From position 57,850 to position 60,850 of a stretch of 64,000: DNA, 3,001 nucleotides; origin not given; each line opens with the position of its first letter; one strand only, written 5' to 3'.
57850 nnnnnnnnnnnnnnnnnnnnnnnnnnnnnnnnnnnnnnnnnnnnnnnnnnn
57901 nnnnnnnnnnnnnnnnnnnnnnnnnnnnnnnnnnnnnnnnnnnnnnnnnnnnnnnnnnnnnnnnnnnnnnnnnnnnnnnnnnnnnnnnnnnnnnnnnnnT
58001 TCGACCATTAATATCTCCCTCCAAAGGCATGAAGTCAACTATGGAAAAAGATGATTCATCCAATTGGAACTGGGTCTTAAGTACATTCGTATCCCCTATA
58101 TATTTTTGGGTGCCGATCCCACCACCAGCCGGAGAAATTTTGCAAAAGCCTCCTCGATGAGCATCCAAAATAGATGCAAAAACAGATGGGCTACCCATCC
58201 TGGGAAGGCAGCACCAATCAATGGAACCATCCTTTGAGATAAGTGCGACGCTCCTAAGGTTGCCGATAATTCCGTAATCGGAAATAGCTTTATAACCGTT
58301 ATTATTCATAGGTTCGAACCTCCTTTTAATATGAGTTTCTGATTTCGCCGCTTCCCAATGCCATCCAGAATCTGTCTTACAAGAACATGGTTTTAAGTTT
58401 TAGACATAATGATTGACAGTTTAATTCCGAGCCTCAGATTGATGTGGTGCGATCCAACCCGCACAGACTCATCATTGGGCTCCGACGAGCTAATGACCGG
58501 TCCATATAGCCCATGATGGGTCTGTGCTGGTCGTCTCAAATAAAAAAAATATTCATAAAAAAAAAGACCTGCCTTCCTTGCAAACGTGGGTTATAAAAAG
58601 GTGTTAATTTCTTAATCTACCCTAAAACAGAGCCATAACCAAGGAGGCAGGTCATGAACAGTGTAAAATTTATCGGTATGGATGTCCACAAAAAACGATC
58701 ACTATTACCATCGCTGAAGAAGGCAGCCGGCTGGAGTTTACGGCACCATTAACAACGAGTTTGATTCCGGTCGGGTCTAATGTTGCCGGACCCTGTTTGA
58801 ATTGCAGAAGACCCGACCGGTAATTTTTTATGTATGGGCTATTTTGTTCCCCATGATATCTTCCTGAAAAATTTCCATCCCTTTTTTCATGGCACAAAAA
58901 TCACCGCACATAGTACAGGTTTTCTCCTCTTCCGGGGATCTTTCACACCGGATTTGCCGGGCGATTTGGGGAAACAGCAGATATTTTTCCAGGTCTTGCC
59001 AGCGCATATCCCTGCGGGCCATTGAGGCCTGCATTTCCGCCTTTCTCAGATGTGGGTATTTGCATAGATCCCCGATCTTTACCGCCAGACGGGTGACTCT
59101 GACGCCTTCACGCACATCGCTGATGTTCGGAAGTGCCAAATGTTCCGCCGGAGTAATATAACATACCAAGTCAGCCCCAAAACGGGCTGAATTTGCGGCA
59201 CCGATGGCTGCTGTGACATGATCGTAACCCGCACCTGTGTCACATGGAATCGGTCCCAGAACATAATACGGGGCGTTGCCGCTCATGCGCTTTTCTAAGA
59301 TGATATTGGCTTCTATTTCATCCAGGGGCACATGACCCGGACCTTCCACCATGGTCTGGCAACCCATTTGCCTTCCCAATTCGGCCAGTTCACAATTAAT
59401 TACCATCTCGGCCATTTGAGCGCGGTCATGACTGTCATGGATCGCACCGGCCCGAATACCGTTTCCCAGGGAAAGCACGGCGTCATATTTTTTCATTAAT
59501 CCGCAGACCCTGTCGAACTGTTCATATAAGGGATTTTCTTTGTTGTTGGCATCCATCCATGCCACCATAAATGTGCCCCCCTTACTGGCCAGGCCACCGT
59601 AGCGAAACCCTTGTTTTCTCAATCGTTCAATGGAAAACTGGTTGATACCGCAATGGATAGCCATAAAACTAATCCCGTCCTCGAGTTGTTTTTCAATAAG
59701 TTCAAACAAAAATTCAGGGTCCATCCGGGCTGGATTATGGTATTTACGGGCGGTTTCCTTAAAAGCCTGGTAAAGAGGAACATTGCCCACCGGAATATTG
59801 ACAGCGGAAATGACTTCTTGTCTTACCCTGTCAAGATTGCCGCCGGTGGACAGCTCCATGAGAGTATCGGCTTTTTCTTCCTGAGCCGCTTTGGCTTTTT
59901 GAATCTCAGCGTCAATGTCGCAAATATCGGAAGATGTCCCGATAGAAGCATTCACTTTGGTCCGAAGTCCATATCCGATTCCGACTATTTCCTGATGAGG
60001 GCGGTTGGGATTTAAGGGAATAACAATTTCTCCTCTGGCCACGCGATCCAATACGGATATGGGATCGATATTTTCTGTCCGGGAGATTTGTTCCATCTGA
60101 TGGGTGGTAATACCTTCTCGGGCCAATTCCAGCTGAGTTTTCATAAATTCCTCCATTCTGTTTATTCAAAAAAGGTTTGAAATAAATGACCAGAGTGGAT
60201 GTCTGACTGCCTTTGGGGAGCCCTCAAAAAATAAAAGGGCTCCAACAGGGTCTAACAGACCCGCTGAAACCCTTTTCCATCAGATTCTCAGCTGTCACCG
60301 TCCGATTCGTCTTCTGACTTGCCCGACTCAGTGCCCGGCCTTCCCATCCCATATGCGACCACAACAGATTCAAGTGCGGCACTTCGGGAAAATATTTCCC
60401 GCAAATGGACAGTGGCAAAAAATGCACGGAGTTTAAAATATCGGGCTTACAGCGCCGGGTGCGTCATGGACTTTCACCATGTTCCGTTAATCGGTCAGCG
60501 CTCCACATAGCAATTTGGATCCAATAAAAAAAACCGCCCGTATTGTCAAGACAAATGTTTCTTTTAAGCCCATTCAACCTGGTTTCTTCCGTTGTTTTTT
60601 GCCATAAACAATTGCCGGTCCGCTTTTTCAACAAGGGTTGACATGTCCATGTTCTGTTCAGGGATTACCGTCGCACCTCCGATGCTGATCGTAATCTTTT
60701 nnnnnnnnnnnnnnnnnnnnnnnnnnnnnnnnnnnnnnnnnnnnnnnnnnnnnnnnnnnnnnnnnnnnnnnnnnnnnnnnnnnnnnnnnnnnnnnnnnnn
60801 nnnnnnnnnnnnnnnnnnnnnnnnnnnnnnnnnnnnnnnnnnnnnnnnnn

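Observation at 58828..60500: ThiC homologue controlled by a cobalamin riboswitch: likely anaerobic benzimidazole (B12 lower ligand) synthase BzaF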

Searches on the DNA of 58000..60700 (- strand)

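Call 6: search_rna_families(source=window, start=58000, end=60700, threshold=evalue, max_evalue=10)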
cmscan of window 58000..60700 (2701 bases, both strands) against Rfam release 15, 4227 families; matches with E-value up to 10: 8.
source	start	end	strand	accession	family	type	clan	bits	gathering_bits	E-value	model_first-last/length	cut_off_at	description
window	60309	60485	-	RF00174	Cobalamin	Cis-reg; riboswitch;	CL00101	58.6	31.5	2.4e-13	47-167/189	no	Cobalamin riboswitch aptamer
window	58460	58617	+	RF04312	trpB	Cis-reg;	-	21.7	59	6.8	1-107/107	no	trpB ncRNA motif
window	60226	60276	-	RF00489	ctRNA_p42d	Gene; antisense;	-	19.8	50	0.64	1-46/46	no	ctRNA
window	58529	58571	+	RF01414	Dicty_Class_I_RNA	Gene;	-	17.4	41.5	9.3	1-56/56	no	Class I RNA from Dictyostelium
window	58763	58824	-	RF03966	mir-76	Gene; miRNA;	-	16.3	75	8.9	1-80/80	no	mir-76 microRNA precursor family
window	58552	58665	-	RF00638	MIR159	Gene; miRNA;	-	14.9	74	3.8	1-196/196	no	MIR159 microRNA precursor family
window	60166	60275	+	RF02158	NPPA-AS1_3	Gene; lncRNA;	-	14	55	5.9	1-108/108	no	NPPA antisense RNA 1 conserved region 3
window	60227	60318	-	RF02353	BjrC68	Gene; sRNA;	-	12.6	39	9.3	1-82/82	no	Bradyrhizobiaceae sRNA BjrC68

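Call 37: search_rna_families(sources=[L002, L003, L004, L005, L006, L007, L008, L009, L010, L011, L012, L013, L014, L015, L016, L017, L018, L019, L020, L021], threshold=gathering)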
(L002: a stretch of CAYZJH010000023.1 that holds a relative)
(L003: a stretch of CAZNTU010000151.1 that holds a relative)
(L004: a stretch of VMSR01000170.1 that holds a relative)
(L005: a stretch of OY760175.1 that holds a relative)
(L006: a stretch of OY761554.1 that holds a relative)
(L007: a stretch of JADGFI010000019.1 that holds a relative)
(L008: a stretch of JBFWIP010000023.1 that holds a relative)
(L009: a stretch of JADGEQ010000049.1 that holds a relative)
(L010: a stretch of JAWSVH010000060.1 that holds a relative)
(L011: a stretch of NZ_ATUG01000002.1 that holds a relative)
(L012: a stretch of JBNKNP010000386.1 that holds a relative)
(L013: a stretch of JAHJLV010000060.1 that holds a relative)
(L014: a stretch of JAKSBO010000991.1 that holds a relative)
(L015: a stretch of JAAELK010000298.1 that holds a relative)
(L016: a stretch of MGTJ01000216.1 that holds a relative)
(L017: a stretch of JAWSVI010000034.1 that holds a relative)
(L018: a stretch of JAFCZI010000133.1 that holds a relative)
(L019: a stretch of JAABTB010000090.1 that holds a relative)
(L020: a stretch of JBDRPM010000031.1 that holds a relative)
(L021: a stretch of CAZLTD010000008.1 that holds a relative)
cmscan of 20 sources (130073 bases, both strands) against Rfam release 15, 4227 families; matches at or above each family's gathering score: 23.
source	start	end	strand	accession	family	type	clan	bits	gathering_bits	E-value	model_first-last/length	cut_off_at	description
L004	75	241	+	RF00174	Cobalamin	Cis-reg; riboswitch;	CL00101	85.9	31.5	1.9e-19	1-189/189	no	Cobalamin riboswitch aptamer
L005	2729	2894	+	RF00174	Cobalamin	Cis-reg; riboswitch;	CL00101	84.7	31.5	4.1e-19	1-189/189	no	Cobalamin riboswitch aptamer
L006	2720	2893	+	RF00174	Cobalamin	Cis-reg; riboswitch;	CL00101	83.5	31.5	9e-19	1-189/189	no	Cobalamin riboswitch aptamer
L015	2757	2921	+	RF00174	Cobalamin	Cis-reg; riboswitch;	CL00101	82.1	31.5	2.2e-18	1-189/189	no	Cobalamin riboswitch aptamer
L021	2519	2684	+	RF00174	Cobalamin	Cis-reg; riboswitch;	CL00101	81.7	31.5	2.9e-18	1-189/189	no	Cobalamin riboswitch aptamer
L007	2750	2918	+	RF00174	Cobalamin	Cis-reg; riboswitch;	CL00101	81.6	31.5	3.1e-18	1-189/189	no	Cobalamin riboswitch aptamer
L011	2752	2913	+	RF00174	Cobalamin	Cis-reg; riboswitch;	CL00101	81.5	31.5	3.2e-18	1-189/189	no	Cobalamin riboswitch aptamer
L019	656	822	+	RF00174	Cobalamin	Cis-reg; riboswitch;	CL00101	79.7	31.5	1.1e-17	1-189/189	no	Cobalamin riboswitch aptamer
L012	2545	2654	-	RF00059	TPP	Cis-reg; riboswitch;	-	79.5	54.3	9.2e-14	1-105/105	no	TPP riboswitch aptamer (THI element)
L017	2748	2915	+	RF00174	Cobalamin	Cis-reg; riboswitch;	CL00101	79.1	31.5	1.6e-17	1-189/189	no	Cobalamin riboswitch aptamer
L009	2746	2912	+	RF00174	Cobalamin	Cis-reg; riboswitch;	CL00101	78.6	31.5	2.2e-17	1-189/189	no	Cobalamin riboswitch aptamer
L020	2737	2914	+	RF00174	Cobalamin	Cis-reg; riboswitch;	CL00101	77.7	31.5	4.1e-17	1-189/189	no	Cobalamin riboswitch aptamer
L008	2671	2884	+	RF00174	Cobalamin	Cis-reg; riboswitch;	CL00101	76.7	31.5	7.6e-17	1-189/189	no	Cobalamin riboswitch aptamer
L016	2746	2914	+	RF00174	Cobalamin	Cis-reg; riboswitch;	CL00101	76.2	31.5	1.1e-16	1-189/189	no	Cobalamin riboswitch aptamer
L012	2737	2913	+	RF00174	Cobalamin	Cis-reg; riboswitch;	CL00101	75.6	31.5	1.6e-16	1-189/189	no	Cobalamin riboswitch aptamer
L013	2749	2914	+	RF00174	Cobalamin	Cis-reg; riboswitch;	CL00101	75.5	31.5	1.7e-16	1-189/189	no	Cobalamin riboswitch aptamer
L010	2744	2912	+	RF00174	Cobalamin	Cis-reg; riboswitch;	CL00101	74.6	31.5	3.1e-16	1-189/189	no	Cobalamin riboswitch aptamer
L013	1630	1738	-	RF00059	TPP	Cis-reg; riboswitch;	-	74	54.3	2.1e-12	1-105/105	no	TPP riboswitch aptamer (THI element)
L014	2407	2589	+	RF00174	Cobalamin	Cis-reg; riboswitch;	CL00101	71.5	31.5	2.4e-15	1-189/189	no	Cobalamin riboswitch aptamer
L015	798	902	-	RF00059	TPP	Cis-reg; riboswitch;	-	70.1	54.3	2e-11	1-105/105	no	TPP riboswitch aptamer (THI element)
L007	1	103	-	RF00059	TPP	Cis-reg; riboswitch;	-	69.8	54.3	2.3e-11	1-105/105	no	TPP riboswitch aptamer (THI element)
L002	2638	2861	+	RF00174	Cobalamin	Cis-reg; riboswitch;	CL00101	55.2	31.5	1.1e-10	1-189/189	no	Cobalamin riboswitch aptamer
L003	2627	2864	+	RF00174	Cobalamin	Cis-reg; riboswitch;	CL00101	54.8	31.5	1.4e-10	1-189/189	no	Cobalamin riboswitch aptamer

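Call 38: search_rna_families(sources=[L022, L023, L024, L025, L026, L027, L028, L029, L030, L031, L032, L033, L034, L035, L036, L037, L038, L039, L040, L041], threshold=gathering)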
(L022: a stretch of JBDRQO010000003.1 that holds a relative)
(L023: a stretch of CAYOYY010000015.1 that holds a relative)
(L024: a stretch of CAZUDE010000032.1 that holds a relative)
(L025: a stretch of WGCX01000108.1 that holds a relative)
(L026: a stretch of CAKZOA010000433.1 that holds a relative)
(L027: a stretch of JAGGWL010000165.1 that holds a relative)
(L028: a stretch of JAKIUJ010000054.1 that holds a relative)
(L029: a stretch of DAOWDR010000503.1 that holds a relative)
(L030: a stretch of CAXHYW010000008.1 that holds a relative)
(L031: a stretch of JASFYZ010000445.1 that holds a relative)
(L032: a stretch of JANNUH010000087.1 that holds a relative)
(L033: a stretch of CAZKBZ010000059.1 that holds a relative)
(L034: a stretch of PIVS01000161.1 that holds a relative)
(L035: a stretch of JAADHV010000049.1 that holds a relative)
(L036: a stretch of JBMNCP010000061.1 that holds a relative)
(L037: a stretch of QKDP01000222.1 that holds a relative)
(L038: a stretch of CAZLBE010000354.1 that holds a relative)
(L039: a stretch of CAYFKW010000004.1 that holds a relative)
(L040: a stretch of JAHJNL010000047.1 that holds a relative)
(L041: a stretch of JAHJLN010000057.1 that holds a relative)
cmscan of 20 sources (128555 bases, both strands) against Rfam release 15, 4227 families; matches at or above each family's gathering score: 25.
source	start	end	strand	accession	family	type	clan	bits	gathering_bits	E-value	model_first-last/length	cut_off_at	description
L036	2702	2909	+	RF00174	Cobalamin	Cis-reg; riboswitch;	CL00101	100.6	31.5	1.1e-23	1-189/189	no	Cobalamin riboswitch aptamer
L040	2712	2912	+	RF00174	Cobalamin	Cis-reg; riboswitch;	CL00101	99.1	31.5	3e-23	1-189/189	no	Cobalamin riboswitch aptamer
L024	1587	1794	+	RF00174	Cobalamin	Cis-reg; riboswitch;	CL00101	86.2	31.5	1.5e-19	1-189/189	no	Cobalamin riboswitch aptamer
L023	2744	2916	+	RF00174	Cobalamin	Cis-reg; riboswitch;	CL00101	85.9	31.5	1.8e-19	1-189/189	no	Cobalamin riboswitch aptamer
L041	2737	2914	+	RF00174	Cobalamin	Cis-reg; riboswitch;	CL00101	85.8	31.5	1.9e-19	1-189/189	no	Cobalamin riboswitch aptamer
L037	2684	2846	+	RF00174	Cobalamin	Cis-reg; riboswitch;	CL00101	84.3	31.5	5.3e-19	1-189/189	no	Cobalamin riboswitch aptamer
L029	2748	2914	+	RF00174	Cobalamin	Cis-reg; riboswitch;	CL00101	82.6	31.5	1.6e-18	1-189/189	no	Cobalamin riboswitch aptamer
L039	2554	2661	-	RF00059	TPP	Cis-reg; riboswitch;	-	81.2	54.3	3.6e-14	1-105/105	no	TPP riboswitch aptamer (THI element)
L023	2531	2638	-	RF00059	TPP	Cis-reg; riboswitch;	-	80.9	54.3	4.2e-14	1-105/105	no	TPP riboswitch aptamer (THI element)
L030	2745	2913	+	RF00174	Cobalamin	Cis-reg; riboswitch;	CL00101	80.7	31.5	5.5e-18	1-189/189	no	Cobalamin riboswitch aptamer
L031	2509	2677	+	RF00174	Cobalamin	Cis-reg; riboswitch;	CL00101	80.7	31.5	5.5e-18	1-189/189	no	Cobalamin riboswitch aptamer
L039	2741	2917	+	RF00174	Cobalamin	Cis-reg; riboswitch;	CL00101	80.4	31.5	6.6e-18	1-189/189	no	Cobalamin riboswitch aptamer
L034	2750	2915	+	RF00174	Cobalamin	Cis-reg; riboswitch;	CL00101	79.9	31.5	9.5e-18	1-189/189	no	Cobalamin riboswitch aptamer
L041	1095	1203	-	RF00059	TPP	Cis-reg; riboswitch;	-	78.4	54.3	1.8e-13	1-105/105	no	TPP riboswitch aptamer (THI element)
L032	2747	2915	+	RF00174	Cobalamin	Cis-reg; riboswitch;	CL00101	78.1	31.5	3.1e-17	1-189/189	no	Cobalamin riboswitch aptamer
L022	2748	2914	+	RF00174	Cobalamin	Cis-reg; riboswitch;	CL00101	76.4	31.5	9.6e-17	1-189/189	no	Cobalamin riboswitch aptamer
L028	2730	2904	+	RF00174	Cobalamin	Cis-reg; riboswitch;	CL00101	75.6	31.5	1.6e-16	1-189/189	no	Cobalamin riboswitch aptamer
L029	103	207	-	RF00059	TPP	Cis-reg; riboswitch;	-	74.6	54.3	1.5e-12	1-105/105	no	TPP riboswitch aptamer (THI element)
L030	52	157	-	RF00059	TPP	Cis-reg; riboswitch;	-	74.6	54.3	1.5e-12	1-105/105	no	TPP riboswitch aptamer (THI element)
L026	2706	2905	+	RF00174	Cobalamin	Cis-reg; riboswitch;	CL00101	74.4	31.5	3.5e-16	1-189/189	no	Cobalamin riboswitch aptamer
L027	19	155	+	RF00174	Cobalamin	Cis-reg; riboswitch;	CL00101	74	31.5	4.6e-16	47-167/189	no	Cobalamin riboswitch aptamer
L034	444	550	-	RF00059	TPP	Cis-reg; riboswitch;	-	73.6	54.3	2.6e-12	1-105/105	no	TPP riboswitch aptamer (THI element)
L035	89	264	+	RF00174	Cobalamin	Cis-reg; riboswitch;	CL00101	71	31.5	3.4e-15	1-189/189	no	Cobalamin riboswitch aptamer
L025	2562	2905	+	RF00174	Cobalamin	Cis-reg; riboswitch;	CL00101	63.7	31.5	4e-13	1-189/189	no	Cobalamin riboswitch aptamer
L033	2695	2905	+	RF00174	Cobalamin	Cis-reg; riboswitch;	CL00101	61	31.5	2.3e-12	1-189/189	no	Cobalamin riboswitch aptamer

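Call 39: search_rna_families(sources=[L042, L043, L044, L045, L046, L047, L048, L049, L050, L051, L052, L053, L054, L055, L056, L057, L058, L059, L060, L061], threshold=gathering)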
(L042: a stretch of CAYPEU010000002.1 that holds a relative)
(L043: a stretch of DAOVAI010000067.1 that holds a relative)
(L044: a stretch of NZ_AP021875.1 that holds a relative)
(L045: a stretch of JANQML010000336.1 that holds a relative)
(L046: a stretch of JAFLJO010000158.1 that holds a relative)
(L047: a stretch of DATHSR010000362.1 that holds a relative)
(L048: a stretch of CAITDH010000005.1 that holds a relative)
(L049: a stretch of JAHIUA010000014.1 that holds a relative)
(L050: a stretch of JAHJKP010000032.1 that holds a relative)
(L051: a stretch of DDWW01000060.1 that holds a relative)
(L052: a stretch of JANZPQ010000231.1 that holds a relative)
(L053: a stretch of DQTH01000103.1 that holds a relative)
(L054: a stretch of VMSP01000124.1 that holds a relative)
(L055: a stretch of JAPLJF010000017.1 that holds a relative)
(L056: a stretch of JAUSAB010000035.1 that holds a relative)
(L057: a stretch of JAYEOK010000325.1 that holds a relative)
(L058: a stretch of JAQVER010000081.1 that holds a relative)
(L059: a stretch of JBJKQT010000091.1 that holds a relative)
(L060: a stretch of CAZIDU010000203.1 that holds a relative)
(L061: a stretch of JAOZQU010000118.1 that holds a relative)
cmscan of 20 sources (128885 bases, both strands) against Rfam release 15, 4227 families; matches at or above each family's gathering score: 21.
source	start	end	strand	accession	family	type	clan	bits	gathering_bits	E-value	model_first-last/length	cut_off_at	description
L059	2618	2824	+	RF00174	Cobalamin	Cis-reg; riboswitch;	CL00101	109.6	31.5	3.1e-26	1-189/189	no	Cobalamin riboswitch aptamer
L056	2686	2898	+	RF00174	Cobalamin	Cis-reg; riboswitch;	CL00101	108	31.5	8.7e-26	1-189/189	no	Cobalamin riboswitch aptamer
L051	2683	2897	+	RF00174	Cobalamin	Cis-reg; riboswitch;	CL00101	106.7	31.5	2e-25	1-189/189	no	Cobalamin riboswitch aptamer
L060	58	248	+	RF00174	Cobalamin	Cis-reg; riboswitch;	CL00101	106.4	31.5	2.5e-25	1-189/189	no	Cobalamin riboswitch aptamer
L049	2712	2912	+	RF00174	Cobalamin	Cis-reg; riboswitch;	CL00101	104.9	31.5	6.6e-25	1-189/189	no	Cobalamin riboswitch aptamer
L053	2716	2905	+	RF00174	Cobalamin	Cis-reg; riboswitch;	CL00101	104.7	31.5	7.4e-25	1-189/189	no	Cobalamin riboswitch aptamer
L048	216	426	+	RF00174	Cobalamin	Cis-reg; riboswitch;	CL00101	104.4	31.5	9e-25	1-189/189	no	Cobalamin riboswitch aptamer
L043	2723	2913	+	RF00174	Cobalamin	Cis-reg; riboswitch;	CL00101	104.3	31.5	9.7e-25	1-189/189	no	Cobalamin riboswitch aptamer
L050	2690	2900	+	RF00174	Cobalamin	Cis-reg; riboswitch;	CL00101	103.1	31.5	2.1e-24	1-189/189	no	Cobalamin riboswitch aptamer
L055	2685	2897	+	RF00174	Cobalamin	Cis-reg; riboswitch;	CL00101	103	31.5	2.4e-24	1-189/189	no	Cobalamin riboswitch aptamer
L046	1384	1575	+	RF00174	Cobalamin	Cis-reg; riboswitch;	CL00101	102.4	31.5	3.3e-24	1-189/189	no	Cobalamin riboswitch aptamer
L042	2724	2913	+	RF00174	Cobalamin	Cis-reg; riboswitch;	CL00101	101.6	31.5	5.8e-24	1-189/189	no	Cobalamin riboswitch aptamer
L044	2658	2897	+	RF00174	Cobalamin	Cis-reg; riboswitch;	CL00101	100.8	31.5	9.6e-24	1-189/189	no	Cobalamin riboswitch aptamer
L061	2693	2903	+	RF00174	Cobalamin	Cis-reg; riboswitch;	CL00101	100.2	31.5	1.5e-23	1-189/189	no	Cobalamin riboswitch aptamer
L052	1494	1704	+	RF00174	Cobalamin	Cis-reg; riboswitch;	CL00101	99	31.5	3.2e-23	1-189/189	no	Cobalamin riboswitch aptamer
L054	2688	2898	+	RF00174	Cobalamin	Cis-reg; riboswitch;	CL00101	98.7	31.5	3.9e-23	1-189/189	no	Cobalamin riboswitch aptamer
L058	1517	1727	+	RF00174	Cobalamin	Cis-reg; riboswitch;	CL00101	97.5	31.5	8.7e-23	1-189/189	no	Cobalamin riboswitch aptamer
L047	2747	2913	+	RF00174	Cobalamin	Cis-reg; riboswitch;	CL00101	86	31.5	1.7e-19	1-189/189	no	Cobalamin riboswitch aptamer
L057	2545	2729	+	RF00174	Cobalamin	Cis-reg; riboswitch;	CL00101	85.9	31.5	1.8e-19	1-189/189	no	Cobalamin riboswitch aptamer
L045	2693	2908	+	RF00174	Cobalamin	Cis-reg; riboswitch;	CL00101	69.8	31.5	7.1e-15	1-189/189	no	Cobalamin riboswitch aptamer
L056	197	281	-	RF00005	tRNA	Gene; tRNA;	CL00001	53.8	29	1.8e-08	1-71/71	no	tRNA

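Call 40: search_rna_families(sources=[L062, L063, L064, L065, L066, L067, L068, L069, L070, L071, L072, L073, L074, L075, L076, L077, L078, L079, L080, L081], threshold=gathering)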
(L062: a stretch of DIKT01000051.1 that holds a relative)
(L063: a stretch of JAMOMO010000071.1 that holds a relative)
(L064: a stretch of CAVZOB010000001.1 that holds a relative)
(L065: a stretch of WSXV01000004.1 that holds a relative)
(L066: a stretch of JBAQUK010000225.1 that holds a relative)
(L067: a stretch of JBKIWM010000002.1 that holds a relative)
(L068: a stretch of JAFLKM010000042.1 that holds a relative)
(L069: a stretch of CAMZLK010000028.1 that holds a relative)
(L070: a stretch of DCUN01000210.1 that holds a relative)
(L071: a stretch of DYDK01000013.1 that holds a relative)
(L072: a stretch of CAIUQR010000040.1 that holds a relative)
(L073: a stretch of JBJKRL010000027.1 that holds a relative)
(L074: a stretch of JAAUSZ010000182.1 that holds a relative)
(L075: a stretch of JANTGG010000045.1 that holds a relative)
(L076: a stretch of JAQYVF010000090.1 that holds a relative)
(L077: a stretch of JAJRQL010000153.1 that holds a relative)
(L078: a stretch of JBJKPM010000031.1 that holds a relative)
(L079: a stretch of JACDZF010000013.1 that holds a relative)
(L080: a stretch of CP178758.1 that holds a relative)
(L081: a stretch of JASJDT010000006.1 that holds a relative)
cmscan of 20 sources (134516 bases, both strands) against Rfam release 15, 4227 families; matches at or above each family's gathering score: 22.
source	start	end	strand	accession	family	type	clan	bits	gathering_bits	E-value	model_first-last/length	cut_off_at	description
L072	2651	2856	+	RF00174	Cobalamin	Cis-reg; riboswitch;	CL00101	108.5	31.5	6.5e-26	1-189/189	no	Cobalamin riboswitch aptamer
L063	1897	2086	+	RF00174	Cobalamin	Cis-reg; riboswitch;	CL00101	108.2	31.5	8e-26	1-189/189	no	Cobalamin riboswitch aptamer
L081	595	798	+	RF00174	Cobalamin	Cis-reg; riboswitch;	CL00101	107.2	31.5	1.5e-25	1-189/189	no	Cobalamin riboswitch aptamer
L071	2673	2893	+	RF00174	Cobalamin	Cis-reg; riboswitch;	CL00101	106.7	31.5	2.1e-25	1-189/189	no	Cobalamin riboswitch aptamer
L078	2619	2825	+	RF00174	Cobalamin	Cis-reg; riboswitch;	CL00101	106.7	31.5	2.1e-25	1-189/189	no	Cobalamin riboswitch aptamer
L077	2720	2910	+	RF00174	Cobalamin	Cis-reg; riboswitch;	CL00101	105.7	31.5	4.1e-25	1-189/189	no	Cobalamin riboswitch aptamer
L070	2687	2897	+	RF00174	Cobalamin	Cis-reg; riboswitch;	CL00101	105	31.5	6.5e-25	1-189/189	no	Cobalamin riboswitch aptamer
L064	2692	2902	+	RF00174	Cobalamin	Cis-reg; riboswitch;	CL00101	102.8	31.5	2.7e-24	1-189/189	no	Cobalamin riboswitch aptamer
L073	2630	2835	+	RF00174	Cobalamin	Cis-reg; riboswitch;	CL00101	102.8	31.5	2.8e-24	1-189/189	no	Cobalamin riboswitch aptamer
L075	1229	1425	+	RF00174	Cobalamin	Cis-reg; riboswitch;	CL00101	101.5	31.5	6.4e-24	1-189/189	no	Cobalamin riboswitch aptamer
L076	2678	2910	+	RF00174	Cobalamin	Cis-reg; riboswitch;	CL00101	100.1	31.5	1.7e-23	1-189/189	no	Cobalamin riboswitch aptamer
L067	2674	2872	+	RF00174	Cobalamin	Cis-reg; riboswitch;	CL00101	100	31.5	1.8e-23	1-189/189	no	Cobalamin riboswitch aptamer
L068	2662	2900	+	RF00174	Cobalamin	Cis-reg; riboswitch;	CL00101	95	31.5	4.8e-22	1-189/189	no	Cobalamin riboswitch aptamer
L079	2660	2898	+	RF00174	Cobalamin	Cis-reg; riboswitch;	CL00101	92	31.5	3.5e-21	1-189/189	no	Cobalamin riboswitch aptamer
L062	2664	2898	+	RF00174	Cobalamin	Cis-reg; riboswitch;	CL00101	90.5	31.5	9.4e-21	1-189/189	no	Cobalamin riboswitch aptamer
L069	2718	2908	+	RF00174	Cobalamin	Cis-reg; riboswitch;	CL00101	89.5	31.5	1.8e-20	1-189/189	no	Cobalamin riboswitch aptamer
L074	2740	2915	+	RF00174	Cobalamin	Cis-reg; riboswitch;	CL00101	79.3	31.5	1.5e-17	1-189/189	no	Cobalamin riboswitch aptamer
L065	2561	2899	+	RF00174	Cobalamin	Cis-reg; riboswitch;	CL00101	74.2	31.5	4.3e-16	1-189/189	no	Cobalamin riboswitch aptamer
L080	2529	2704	+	RF00174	Cobalamin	Cis-reg; riboswitch;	CL00101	73.1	31.5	8.8e-16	1-189/189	no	Cobalamin riboswitch aptamer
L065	4485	4558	+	RF00005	tRNA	Gene; tRNA;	CL00001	58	29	1.3e-09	1-71/71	no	tRNA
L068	4486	4559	+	RF00005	tRNA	Gene; tRNA;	CL00001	58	29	1.3e-09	1-71/71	no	tRNA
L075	119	263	+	RF00029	Intron_gpII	Intron;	-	45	40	2.7e-05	1-77/77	no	Group II catalytic intron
